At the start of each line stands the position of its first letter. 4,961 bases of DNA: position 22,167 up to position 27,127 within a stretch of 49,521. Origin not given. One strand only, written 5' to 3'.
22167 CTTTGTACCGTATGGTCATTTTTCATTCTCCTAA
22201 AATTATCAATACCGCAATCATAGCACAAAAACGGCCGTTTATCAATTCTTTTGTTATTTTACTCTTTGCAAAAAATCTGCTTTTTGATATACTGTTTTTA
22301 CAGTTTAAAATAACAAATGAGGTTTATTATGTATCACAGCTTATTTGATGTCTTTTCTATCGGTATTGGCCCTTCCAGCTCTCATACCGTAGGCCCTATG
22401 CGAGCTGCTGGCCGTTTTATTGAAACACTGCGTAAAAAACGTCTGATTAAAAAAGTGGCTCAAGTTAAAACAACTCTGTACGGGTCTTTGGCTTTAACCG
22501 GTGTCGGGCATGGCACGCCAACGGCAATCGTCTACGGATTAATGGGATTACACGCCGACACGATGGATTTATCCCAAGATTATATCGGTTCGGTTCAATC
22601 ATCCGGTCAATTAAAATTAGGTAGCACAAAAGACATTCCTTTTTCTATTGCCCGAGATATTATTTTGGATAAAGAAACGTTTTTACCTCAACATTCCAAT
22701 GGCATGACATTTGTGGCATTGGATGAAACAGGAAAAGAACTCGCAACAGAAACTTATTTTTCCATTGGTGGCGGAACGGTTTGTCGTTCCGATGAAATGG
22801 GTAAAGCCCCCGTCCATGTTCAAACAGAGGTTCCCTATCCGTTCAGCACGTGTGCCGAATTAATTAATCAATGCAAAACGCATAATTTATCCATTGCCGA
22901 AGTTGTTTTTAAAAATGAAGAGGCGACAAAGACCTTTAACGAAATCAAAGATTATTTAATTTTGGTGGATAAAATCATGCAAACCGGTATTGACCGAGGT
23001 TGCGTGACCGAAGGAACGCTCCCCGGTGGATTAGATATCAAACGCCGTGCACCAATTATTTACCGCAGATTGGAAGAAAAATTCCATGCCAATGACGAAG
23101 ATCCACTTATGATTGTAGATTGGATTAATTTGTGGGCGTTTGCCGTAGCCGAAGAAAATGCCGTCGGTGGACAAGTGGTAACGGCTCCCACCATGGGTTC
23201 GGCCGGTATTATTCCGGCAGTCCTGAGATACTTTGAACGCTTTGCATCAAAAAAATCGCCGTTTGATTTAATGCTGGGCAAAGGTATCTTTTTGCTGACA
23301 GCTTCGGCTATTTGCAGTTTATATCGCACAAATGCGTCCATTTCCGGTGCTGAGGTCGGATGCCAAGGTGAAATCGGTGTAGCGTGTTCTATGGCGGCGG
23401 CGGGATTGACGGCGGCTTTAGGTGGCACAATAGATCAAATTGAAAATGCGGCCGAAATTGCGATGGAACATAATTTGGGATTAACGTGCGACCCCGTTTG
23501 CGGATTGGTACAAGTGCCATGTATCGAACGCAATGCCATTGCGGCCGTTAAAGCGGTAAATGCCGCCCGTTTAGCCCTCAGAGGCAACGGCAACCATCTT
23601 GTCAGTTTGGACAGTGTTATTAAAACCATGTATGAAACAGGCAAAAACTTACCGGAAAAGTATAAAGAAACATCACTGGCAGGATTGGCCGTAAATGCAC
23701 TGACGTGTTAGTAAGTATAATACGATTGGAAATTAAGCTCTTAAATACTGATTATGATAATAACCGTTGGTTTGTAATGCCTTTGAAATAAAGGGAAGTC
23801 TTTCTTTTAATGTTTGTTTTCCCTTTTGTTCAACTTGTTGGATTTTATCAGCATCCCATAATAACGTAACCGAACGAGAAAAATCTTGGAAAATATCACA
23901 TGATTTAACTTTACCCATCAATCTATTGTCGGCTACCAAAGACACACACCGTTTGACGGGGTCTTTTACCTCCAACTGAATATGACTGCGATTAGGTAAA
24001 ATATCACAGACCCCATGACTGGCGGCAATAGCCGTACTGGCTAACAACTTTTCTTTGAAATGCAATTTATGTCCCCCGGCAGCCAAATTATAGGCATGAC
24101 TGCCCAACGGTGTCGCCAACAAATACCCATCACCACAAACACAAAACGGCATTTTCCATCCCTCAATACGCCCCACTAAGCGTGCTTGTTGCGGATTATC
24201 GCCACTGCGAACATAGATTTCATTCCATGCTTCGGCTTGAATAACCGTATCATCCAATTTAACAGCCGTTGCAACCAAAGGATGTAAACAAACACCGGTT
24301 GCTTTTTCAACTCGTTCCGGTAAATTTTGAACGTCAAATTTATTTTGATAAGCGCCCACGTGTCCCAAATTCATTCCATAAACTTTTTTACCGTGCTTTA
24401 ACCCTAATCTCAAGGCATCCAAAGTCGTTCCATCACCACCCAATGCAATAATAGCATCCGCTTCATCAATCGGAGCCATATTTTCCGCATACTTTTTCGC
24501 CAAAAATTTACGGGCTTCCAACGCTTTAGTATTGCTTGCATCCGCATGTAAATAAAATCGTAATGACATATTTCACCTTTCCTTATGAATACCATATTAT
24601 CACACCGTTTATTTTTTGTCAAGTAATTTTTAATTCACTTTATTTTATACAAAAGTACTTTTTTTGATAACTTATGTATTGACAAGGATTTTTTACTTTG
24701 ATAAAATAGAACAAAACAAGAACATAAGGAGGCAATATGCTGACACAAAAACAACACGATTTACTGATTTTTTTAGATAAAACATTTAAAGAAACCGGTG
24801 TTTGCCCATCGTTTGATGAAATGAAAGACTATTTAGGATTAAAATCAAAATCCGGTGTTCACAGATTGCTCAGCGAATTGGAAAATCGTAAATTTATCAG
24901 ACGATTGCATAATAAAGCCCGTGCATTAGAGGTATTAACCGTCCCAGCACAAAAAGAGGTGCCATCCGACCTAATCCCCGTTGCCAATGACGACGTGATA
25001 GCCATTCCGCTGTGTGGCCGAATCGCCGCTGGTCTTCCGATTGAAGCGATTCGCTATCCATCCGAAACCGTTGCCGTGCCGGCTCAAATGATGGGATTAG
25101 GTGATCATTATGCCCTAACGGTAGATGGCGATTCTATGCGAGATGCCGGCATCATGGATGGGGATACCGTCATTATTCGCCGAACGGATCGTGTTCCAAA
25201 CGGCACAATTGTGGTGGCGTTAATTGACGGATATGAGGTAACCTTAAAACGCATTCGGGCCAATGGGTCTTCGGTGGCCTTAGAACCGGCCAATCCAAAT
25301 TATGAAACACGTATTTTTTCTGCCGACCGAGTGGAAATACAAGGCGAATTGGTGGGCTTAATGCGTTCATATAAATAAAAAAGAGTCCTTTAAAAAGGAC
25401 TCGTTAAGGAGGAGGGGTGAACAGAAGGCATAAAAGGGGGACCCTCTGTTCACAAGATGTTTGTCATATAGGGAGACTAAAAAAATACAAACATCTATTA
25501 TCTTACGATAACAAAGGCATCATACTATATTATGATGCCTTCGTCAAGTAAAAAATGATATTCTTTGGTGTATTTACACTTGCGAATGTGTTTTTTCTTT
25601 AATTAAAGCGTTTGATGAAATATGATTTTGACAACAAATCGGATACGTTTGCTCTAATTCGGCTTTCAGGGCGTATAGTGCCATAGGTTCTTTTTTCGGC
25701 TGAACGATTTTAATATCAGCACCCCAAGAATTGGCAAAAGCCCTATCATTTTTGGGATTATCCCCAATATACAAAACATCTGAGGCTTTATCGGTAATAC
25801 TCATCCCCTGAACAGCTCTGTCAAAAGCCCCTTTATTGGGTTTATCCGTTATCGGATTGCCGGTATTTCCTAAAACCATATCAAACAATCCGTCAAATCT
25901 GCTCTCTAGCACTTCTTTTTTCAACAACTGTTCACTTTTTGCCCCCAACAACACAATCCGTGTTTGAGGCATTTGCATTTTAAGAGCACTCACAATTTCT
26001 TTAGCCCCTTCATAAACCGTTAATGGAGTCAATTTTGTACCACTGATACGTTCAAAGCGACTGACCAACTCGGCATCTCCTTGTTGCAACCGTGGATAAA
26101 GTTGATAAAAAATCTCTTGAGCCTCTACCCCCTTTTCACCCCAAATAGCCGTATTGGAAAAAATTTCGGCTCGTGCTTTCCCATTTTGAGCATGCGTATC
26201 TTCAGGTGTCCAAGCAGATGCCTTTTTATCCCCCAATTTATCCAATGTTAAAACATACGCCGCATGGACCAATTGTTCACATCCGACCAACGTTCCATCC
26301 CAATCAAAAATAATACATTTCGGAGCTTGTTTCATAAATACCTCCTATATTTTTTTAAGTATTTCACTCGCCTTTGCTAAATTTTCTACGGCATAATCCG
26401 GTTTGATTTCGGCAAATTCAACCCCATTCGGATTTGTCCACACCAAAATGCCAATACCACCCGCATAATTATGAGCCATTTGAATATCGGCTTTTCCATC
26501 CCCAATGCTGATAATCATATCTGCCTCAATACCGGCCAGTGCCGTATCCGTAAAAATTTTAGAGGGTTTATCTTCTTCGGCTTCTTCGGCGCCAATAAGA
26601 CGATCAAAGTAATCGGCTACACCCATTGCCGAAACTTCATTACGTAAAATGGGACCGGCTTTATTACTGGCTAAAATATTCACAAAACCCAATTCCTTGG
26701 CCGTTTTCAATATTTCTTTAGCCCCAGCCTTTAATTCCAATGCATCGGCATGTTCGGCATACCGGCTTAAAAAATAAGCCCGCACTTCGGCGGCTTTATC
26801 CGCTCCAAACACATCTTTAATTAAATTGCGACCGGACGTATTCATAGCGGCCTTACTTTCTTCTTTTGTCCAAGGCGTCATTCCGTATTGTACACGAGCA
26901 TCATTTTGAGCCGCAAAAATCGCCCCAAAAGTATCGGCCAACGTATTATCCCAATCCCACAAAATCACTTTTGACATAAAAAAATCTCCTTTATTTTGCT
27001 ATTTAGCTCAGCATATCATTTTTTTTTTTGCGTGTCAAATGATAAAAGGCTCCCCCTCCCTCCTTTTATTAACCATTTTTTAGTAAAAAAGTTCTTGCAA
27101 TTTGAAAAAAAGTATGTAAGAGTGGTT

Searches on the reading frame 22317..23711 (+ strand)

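Call 15: search_protein_families(library=pfam, proteins=[window:22317-23711:+], max_evalue=0.001)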
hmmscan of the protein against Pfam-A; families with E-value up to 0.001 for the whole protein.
window:22317-23711:+ (464 aa): 2 families
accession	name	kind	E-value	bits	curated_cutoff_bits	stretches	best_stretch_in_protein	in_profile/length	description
PF03313.21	SDH_alpha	-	4.4e-83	279.4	26.4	1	189-458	2-260/260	Serine dehydratase alpha chain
PF03315.21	SDH_beta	-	8.8e-55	185.7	26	1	8-159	1-154/155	Serine dehydratase beta chain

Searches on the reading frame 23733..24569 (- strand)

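Call 110: search_protein_families(library=pfam, proteins=[window:23733-24569:-], max_evalue=0.001)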
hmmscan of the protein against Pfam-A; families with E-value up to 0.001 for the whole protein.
window:23733-24569:- (278 aa): 2 families
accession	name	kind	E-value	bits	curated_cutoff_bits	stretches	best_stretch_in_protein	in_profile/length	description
PF01513.26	NAD_kinase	-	9.8e-09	36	25.5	1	35-87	71-122/130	ATP-NAD kinase N-terminal domain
PF20143.4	NAD_kinase_C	-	0.00021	21.5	23.7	1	144-202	29-89/126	ATP-NAD kinase C-terminal domain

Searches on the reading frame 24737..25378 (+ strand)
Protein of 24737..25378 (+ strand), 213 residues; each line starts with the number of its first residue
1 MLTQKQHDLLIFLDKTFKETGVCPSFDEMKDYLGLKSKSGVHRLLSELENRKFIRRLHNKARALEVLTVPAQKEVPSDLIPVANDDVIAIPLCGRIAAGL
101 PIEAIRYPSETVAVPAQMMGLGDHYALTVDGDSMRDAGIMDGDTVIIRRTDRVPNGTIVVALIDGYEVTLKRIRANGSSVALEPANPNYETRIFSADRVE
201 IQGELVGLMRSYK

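Call 110: search_protein_families(library=pfam, proteins=[window:24737-25378:+], max_evalue=0.001)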
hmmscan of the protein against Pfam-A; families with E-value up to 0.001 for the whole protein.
window:24737-25378:+ (213 aa): 2 families
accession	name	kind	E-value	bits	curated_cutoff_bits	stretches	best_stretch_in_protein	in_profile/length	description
PF00717.28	Peptidase_S24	-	2.6e-30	104.9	23.3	1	91-206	1-116/116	Peptidase S24-like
PF01726.22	LexA_DNA_bind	-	7.7e-12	45.3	23.7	1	2-63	4-65/65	LexA DNA binding domain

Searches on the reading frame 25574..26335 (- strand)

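Call 110: search_protein_families(library=pfam, proteins=[window:25574-26335:-], max_evalue=0.001)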
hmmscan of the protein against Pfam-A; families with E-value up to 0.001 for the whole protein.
window:25574-26335:- (253 aa): 3 families
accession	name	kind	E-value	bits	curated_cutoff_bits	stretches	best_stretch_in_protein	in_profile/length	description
PF00702.32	Hydrolase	-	1.1e-12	49.2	26.4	1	6-201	2-187/191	haloacid dehalogenase-like hydrolase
PF13419.12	HAD_2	-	3e-10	40.9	23.8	1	8-207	1-174/178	Haloacid dehalogenase-like hydrolase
PF13242.12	Hydrolase_like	-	6.6e-06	26.4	22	1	164-208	3-45/75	HAD-hyrolase-like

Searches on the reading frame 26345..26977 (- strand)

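Call 110: search_protein_families(library=pfam, proteins=[window:26345-26977:-], max_evalue=0.001)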
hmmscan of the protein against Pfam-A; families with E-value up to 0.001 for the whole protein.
window:26345-26977:- (210 aa): 4 families
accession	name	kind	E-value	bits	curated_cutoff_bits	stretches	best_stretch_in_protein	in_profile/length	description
PF13419.12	HAD_2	-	2.2e-25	90.2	23.8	1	5-170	1-170/178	Haloacid dehalogenase-like hydrolase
PF00702.32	Hydrolase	-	2.9e-12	47.8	26.4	1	3-169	2-188/191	haloacid dehalogenase-like hydrolase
PF12710.13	HAD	-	5.1e-07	30.7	27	1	5-169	1-189/189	haloacid dehalogenase-like hydrolase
PF13242.12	Hydrolase_like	-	1.8e-05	25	22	1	137-203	4-75/75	HAD-hyrolase-like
